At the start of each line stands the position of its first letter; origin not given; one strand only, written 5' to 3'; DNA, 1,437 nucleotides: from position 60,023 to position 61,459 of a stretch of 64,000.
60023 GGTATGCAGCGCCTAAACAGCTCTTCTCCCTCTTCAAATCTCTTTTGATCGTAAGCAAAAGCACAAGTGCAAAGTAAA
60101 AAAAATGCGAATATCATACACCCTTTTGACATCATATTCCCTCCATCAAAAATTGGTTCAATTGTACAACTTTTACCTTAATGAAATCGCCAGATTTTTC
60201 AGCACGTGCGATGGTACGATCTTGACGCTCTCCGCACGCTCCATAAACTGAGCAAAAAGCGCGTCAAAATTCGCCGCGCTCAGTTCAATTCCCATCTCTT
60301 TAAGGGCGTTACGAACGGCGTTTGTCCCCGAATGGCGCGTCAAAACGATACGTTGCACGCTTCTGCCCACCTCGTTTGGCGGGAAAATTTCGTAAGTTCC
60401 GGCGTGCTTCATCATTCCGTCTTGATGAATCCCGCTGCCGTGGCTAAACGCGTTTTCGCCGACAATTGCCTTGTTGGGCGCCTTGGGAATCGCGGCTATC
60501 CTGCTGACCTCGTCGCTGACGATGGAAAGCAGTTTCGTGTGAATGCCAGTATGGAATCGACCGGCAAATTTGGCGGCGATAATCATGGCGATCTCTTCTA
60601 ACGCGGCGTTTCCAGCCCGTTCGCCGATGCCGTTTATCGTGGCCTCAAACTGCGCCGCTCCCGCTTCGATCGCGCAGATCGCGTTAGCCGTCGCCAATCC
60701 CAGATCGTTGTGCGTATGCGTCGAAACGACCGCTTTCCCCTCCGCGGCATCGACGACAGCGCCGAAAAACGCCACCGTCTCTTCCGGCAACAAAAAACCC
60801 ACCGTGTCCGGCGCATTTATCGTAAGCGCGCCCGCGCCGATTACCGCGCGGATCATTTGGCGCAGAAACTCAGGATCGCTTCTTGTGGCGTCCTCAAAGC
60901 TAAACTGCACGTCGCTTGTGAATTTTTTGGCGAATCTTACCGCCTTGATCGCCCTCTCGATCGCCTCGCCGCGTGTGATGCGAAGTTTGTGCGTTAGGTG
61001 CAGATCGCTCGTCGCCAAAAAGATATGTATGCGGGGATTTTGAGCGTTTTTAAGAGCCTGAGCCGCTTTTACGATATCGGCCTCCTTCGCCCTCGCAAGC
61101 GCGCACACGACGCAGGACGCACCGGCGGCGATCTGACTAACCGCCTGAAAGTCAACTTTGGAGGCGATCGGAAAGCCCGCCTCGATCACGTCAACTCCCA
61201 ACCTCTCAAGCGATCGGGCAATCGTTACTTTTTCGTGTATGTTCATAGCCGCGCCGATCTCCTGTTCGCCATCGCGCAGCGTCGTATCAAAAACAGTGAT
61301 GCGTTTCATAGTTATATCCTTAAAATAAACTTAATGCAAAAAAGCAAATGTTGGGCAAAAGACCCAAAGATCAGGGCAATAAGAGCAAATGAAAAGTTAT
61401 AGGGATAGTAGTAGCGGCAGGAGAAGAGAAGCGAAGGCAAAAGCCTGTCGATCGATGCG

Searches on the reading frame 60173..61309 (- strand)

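Call 38: search_protein_families(library=pfam, proteins=[window:60173-61309:-], max_evalue=0.000001)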
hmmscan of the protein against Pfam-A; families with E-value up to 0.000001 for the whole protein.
window:60173-61309:- (378 aa): 2 families
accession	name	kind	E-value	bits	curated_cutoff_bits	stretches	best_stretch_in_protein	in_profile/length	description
PF00682.25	HMGL-like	-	1.6e-79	267.4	29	1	4-264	2-256/260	HMGL-like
PF22617.1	HCS_D2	-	2.4e-24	86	27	1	282-361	1-80/82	Homocitrate synthase post-HMGL domain-like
